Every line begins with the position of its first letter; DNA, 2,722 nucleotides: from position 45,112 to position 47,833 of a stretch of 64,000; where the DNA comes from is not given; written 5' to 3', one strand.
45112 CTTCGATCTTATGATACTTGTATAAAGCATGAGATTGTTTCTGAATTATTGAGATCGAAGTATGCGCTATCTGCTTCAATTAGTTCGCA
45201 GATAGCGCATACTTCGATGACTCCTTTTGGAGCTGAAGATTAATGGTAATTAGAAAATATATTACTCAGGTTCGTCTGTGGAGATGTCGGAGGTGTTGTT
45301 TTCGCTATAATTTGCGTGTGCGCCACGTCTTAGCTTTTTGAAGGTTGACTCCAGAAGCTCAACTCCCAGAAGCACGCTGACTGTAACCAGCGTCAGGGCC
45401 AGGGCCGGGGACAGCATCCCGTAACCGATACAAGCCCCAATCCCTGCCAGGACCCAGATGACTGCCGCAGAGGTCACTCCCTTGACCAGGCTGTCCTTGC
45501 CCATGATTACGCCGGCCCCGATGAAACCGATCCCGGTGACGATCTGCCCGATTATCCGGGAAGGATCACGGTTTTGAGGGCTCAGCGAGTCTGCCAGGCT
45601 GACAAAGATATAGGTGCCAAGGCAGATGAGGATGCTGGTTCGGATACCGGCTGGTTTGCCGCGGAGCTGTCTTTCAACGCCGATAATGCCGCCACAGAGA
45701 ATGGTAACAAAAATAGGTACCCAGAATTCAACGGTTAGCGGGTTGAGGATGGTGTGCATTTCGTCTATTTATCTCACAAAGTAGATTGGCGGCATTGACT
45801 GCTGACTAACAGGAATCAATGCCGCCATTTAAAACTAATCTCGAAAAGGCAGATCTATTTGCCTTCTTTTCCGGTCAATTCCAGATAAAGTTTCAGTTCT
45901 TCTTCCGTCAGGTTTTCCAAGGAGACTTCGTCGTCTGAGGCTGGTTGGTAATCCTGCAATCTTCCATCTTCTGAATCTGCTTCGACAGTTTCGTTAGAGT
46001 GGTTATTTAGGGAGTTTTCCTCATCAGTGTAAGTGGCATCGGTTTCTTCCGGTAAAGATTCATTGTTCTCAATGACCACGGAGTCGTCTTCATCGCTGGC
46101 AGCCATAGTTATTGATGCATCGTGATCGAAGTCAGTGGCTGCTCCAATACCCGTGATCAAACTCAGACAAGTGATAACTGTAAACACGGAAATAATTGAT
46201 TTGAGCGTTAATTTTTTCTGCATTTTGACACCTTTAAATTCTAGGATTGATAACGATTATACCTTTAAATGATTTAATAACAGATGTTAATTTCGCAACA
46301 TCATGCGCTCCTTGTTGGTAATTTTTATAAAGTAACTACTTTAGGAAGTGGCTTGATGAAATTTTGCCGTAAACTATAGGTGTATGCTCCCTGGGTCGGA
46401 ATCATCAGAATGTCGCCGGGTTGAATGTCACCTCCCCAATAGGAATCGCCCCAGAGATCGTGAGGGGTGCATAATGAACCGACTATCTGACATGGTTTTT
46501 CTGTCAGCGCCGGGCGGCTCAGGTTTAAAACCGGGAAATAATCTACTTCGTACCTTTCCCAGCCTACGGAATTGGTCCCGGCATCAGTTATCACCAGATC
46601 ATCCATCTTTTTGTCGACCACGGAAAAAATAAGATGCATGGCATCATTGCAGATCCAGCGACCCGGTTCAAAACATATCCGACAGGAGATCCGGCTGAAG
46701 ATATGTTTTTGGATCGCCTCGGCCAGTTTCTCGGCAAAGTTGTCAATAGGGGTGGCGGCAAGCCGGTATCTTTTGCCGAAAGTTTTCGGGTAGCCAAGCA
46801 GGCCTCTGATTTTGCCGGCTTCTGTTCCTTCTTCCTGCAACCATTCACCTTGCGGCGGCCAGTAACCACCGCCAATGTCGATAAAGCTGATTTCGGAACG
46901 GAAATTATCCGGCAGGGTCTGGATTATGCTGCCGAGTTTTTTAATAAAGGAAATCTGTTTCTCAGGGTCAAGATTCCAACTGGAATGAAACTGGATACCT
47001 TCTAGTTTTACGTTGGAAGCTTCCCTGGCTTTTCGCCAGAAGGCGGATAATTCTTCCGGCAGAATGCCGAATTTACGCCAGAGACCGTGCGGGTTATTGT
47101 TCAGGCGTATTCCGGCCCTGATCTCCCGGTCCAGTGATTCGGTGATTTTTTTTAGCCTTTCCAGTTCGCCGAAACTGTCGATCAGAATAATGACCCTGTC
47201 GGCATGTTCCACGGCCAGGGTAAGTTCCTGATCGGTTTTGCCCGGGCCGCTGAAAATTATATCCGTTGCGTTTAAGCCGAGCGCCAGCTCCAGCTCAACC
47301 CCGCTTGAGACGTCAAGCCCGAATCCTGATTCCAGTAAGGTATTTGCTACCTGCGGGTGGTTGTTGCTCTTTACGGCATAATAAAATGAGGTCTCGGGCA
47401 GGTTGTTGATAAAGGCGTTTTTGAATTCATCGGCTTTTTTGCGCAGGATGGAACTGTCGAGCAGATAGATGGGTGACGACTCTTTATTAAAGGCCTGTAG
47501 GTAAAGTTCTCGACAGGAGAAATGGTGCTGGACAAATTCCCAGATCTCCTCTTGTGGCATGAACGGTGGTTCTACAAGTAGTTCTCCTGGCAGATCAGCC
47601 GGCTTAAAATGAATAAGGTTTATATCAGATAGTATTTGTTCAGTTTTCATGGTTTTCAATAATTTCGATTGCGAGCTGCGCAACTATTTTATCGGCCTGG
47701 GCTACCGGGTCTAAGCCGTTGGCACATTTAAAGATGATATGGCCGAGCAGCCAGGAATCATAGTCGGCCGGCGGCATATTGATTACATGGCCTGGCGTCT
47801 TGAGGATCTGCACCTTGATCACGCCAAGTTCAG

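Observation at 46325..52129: Sigma54/EBP-controlled orphan operon: AdoMetDC-like pyruvoyl enzyme, FemAB/CelD-type GNAT, ATP-grasp ligase and PLP decarboxylase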

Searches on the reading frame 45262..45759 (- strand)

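Call 3: search_protein_families(library=pfam, proteins=[window:45262-45759:-], max_evalue=0.01)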
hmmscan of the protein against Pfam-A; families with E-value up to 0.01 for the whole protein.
window:45262-45759:- (165 aa): 2 families
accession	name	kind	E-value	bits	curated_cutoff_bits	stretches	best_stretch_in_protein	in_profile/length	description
PF02308.21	MgtC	-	5.7e-34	117.5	31.4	1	17-137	2-119/121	MgtC family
PF11990.13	DUF3487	-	0.0012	19.1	27.8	1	89-152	23-84/114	Protein of unknown function (DUF3487)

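Call 4: search_protein_families(library=ncbifam, proteins=[window:45262-45759:-], max_evalue=0.01)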
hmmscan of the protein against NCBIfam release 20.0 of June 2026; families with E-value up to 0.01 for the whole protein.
window:45262-45759:- (165 aa): 2 families
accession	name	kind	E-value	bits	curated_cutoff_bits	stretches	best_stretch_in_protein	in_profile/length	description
NF007431.0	PRK09977.1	equivalog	9e-30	103.9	214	1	9-131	2-131/215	MgtC/SapB family protein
NF011912.0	PRK15385.1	equivalog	1.6e-25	89.8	255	1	14-128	12-124/231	MgtC family protein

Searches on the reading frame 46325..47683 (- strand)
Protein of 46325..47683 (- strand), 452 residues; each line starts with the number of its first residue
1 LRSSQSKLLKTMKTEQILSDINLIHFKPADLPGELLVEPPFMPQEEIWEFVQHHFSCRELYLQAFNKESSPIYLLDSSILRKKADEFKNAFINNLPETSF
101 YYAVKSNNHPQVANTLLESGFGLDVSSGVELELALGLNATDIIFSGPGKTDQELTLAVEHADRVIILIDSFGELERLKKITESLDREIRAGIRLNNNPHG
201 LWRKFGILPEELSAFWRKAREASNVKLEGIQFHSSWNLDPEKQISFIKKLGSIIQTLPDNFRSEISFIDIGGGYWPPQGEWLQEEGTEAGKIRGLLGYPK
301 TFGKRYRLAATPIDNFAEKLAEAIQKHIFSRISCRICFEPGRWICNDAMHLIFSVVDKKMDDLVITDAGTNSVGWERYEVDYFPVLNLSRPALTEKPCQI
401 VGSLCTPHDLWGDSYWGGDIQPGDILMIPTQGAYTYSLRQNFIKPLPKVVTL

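Call 3: search_protein_families(library=pfam, proteins=[window:46325-47683:-], max_evalue=0.01)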
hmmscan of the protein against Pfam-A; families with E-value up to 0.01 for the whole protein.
window:46325-47683:- (452 aa): 3 families
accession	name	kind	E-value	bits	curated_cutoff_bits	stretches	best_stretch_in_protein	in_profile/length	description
PF02784.22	Orn_Arg_deC_N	-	6.1e-29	101.6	23.4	1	89-344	9-245/247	Pyridoxal-dependent decarboxylase, pyridoxal binding domain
PF00278.28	Orn_DAP_Arg_deC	-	6.4e-08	33.2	23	1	343-432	2-95/95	Pyridoxal-dependent decarboxylase, C-terminal sheet domain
PF01168.26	Ala_racemase_N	-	1.2e-06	28.8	24.1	1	138-239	63-161/220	Alanine racemase, N-terminal domain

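Call 4: search_protein_families(library=ncbifam, proteins=[window:46325-47683:-], max_evalue=0.01)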
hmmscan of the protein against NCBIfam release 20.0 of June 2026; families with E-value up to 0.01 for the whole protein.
window:46325-47683:- (452 aa): 7 families
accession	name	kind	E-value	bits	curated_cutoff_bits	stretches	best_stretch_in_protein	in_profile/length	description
TIGR01048.1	lysA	equivalog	5.1e-45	153.7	297.9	2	62-273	17-237/417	diaminopimelate decarboxylase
TIGR03099.1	dCO2ase_PEP1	hypoth_equivalog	2.3e-33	115.8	478.45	2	68-274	23-235/398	pyridoxal-dependent decarboxylase, exosortase A system-associated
NF041039.1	FslC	exception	8.4e-28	97.3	500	2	67-274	25-241/418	rhizoferrin biosystnesis N-citrylornithine decarboxylase FslC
NF006515.0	PRK08961.1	equivalog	1.6e-23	82.7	802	2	62-274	495-706/861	bifunctional aspartate kinase/diaminopimelate decarboxylase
NF052544.1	OrLyDeCDokD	equivalog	5e-17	61.6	700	1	63-376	34-341/461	ornithine/lysine decarboxylase DokD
TIGR01047.1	nspC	equivalog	2.5e-07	29.5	409.05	1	70-275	3-203/380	carboxynorspermidine decarboxylase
NF003763.0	PRK05354.1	equivalog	4.6e-06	25.4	369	1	68-221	62-239/636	biosynthetic arginine decarboxylase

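Call 18: search_solved_structures(query=window:46325-47650:-, max_evalue=0.001)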
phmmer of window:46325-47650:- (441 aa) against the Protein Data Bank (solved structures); distinct sequences matched with E-value up to 0.001: 45.
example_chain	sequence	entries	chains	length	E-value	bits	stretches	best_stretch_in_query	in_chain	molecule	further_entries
2p3e_A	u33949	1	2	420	3.1e-25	92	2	52-263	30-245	Diaminopimelate decarboxylase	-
2plj_A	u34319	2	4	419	7.4e-25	90.8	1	45-263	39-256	lysine/ornithine decarboxylase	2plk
7kh2_A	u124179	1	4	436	5.9e-24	87.8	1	55-439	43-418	N-citrylornithine decarboxylase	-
7ru7_A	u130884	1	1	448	3.1e-22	82.2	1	50-428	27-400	L-glutamyl-[BtrI acyl-carrier protein] decarboxylase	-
2j66_A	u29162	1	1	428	4.7e-22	81.6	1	58-428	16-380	BTRK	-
6knh_A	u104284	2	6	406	3.5e-21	78.7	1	82-263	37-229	Probable diaminopimelate decarboxylase protein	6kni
6knk_A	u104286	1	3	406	2.4e-20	76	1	82-263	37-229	Probable diaminopimelate decarboxylase protein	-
3c5q_A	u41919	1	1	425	1.4e-19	73.4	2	50-263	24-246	Diaminopimelate decarboxylase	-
2qgh_A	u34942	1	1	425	1.5e-19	73.3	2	50-263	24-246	Diaminopimelate decarboxylase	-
2yxx_A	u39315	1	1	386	1.3e-18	70.2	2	58-263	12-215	Diaminopimelate decarboxylase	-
3n2b_A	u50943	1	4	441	2.1e-18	69.6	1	55-264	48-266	Diaminopimelate decarboxylase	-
4aib_A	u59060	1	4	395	4.5e-16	61.9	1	53-263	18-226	ORNITHINE DECARBOXYLASE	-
4xg1_A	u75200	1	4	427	4.6e-16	61.8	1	52-269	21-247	Diaminopimelate decarboxylase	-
3vab_A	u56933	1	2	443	5.5e-16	61.6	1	58-266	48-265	Diaminopimelate decarboxylase 1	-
5gjm_A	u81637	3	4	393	6.4e-16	61.4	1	73-271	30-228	Lysine/ornithine decarboxylase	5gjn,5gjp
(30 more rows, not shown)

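Call 28: search_protein_families(library=padloc, proteins=[window:46325-47650:-], max_evalue=0.001)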
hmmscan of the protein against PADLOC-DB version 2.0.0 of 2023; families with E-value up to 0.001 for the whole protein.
window:46325-47650:- (441 aa): 0 families

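Call 51: search_solved_structures(query=window:46325-47650:-, max_evalue=1e-20, show_alignments=5)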
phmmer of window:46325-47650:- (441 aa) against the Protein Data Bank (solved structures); distinct sequences matched with E-value up to 1e-20: 6.
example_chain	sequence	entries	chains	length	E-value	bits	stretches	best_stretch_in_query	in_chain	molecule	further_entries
2p3e_A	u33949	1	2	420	3.1e-25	92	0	52-263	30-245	Diaminopimelate decarboxylase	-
2plj_A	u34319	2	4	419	7.4e-25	90.8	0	45-263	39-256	lysine/ornithine decarboxylase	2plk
7kh2_A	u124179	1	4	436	5.9e-24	87.8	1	55-439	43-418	N-citrylornithine decarboxylase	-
7ru7_A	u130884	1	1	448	3.1e-22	82.2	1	50-428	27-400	L-glutamyl-[BtrI acyl-carrier protein] decarboxylase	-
2j66_A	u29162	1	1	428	4.7e-22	81.6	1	58-428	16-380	BTRK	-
6knh_A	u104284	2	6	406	3.5e-21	78.7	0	82-263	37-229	Probable diaminopimelate decarboxylase protein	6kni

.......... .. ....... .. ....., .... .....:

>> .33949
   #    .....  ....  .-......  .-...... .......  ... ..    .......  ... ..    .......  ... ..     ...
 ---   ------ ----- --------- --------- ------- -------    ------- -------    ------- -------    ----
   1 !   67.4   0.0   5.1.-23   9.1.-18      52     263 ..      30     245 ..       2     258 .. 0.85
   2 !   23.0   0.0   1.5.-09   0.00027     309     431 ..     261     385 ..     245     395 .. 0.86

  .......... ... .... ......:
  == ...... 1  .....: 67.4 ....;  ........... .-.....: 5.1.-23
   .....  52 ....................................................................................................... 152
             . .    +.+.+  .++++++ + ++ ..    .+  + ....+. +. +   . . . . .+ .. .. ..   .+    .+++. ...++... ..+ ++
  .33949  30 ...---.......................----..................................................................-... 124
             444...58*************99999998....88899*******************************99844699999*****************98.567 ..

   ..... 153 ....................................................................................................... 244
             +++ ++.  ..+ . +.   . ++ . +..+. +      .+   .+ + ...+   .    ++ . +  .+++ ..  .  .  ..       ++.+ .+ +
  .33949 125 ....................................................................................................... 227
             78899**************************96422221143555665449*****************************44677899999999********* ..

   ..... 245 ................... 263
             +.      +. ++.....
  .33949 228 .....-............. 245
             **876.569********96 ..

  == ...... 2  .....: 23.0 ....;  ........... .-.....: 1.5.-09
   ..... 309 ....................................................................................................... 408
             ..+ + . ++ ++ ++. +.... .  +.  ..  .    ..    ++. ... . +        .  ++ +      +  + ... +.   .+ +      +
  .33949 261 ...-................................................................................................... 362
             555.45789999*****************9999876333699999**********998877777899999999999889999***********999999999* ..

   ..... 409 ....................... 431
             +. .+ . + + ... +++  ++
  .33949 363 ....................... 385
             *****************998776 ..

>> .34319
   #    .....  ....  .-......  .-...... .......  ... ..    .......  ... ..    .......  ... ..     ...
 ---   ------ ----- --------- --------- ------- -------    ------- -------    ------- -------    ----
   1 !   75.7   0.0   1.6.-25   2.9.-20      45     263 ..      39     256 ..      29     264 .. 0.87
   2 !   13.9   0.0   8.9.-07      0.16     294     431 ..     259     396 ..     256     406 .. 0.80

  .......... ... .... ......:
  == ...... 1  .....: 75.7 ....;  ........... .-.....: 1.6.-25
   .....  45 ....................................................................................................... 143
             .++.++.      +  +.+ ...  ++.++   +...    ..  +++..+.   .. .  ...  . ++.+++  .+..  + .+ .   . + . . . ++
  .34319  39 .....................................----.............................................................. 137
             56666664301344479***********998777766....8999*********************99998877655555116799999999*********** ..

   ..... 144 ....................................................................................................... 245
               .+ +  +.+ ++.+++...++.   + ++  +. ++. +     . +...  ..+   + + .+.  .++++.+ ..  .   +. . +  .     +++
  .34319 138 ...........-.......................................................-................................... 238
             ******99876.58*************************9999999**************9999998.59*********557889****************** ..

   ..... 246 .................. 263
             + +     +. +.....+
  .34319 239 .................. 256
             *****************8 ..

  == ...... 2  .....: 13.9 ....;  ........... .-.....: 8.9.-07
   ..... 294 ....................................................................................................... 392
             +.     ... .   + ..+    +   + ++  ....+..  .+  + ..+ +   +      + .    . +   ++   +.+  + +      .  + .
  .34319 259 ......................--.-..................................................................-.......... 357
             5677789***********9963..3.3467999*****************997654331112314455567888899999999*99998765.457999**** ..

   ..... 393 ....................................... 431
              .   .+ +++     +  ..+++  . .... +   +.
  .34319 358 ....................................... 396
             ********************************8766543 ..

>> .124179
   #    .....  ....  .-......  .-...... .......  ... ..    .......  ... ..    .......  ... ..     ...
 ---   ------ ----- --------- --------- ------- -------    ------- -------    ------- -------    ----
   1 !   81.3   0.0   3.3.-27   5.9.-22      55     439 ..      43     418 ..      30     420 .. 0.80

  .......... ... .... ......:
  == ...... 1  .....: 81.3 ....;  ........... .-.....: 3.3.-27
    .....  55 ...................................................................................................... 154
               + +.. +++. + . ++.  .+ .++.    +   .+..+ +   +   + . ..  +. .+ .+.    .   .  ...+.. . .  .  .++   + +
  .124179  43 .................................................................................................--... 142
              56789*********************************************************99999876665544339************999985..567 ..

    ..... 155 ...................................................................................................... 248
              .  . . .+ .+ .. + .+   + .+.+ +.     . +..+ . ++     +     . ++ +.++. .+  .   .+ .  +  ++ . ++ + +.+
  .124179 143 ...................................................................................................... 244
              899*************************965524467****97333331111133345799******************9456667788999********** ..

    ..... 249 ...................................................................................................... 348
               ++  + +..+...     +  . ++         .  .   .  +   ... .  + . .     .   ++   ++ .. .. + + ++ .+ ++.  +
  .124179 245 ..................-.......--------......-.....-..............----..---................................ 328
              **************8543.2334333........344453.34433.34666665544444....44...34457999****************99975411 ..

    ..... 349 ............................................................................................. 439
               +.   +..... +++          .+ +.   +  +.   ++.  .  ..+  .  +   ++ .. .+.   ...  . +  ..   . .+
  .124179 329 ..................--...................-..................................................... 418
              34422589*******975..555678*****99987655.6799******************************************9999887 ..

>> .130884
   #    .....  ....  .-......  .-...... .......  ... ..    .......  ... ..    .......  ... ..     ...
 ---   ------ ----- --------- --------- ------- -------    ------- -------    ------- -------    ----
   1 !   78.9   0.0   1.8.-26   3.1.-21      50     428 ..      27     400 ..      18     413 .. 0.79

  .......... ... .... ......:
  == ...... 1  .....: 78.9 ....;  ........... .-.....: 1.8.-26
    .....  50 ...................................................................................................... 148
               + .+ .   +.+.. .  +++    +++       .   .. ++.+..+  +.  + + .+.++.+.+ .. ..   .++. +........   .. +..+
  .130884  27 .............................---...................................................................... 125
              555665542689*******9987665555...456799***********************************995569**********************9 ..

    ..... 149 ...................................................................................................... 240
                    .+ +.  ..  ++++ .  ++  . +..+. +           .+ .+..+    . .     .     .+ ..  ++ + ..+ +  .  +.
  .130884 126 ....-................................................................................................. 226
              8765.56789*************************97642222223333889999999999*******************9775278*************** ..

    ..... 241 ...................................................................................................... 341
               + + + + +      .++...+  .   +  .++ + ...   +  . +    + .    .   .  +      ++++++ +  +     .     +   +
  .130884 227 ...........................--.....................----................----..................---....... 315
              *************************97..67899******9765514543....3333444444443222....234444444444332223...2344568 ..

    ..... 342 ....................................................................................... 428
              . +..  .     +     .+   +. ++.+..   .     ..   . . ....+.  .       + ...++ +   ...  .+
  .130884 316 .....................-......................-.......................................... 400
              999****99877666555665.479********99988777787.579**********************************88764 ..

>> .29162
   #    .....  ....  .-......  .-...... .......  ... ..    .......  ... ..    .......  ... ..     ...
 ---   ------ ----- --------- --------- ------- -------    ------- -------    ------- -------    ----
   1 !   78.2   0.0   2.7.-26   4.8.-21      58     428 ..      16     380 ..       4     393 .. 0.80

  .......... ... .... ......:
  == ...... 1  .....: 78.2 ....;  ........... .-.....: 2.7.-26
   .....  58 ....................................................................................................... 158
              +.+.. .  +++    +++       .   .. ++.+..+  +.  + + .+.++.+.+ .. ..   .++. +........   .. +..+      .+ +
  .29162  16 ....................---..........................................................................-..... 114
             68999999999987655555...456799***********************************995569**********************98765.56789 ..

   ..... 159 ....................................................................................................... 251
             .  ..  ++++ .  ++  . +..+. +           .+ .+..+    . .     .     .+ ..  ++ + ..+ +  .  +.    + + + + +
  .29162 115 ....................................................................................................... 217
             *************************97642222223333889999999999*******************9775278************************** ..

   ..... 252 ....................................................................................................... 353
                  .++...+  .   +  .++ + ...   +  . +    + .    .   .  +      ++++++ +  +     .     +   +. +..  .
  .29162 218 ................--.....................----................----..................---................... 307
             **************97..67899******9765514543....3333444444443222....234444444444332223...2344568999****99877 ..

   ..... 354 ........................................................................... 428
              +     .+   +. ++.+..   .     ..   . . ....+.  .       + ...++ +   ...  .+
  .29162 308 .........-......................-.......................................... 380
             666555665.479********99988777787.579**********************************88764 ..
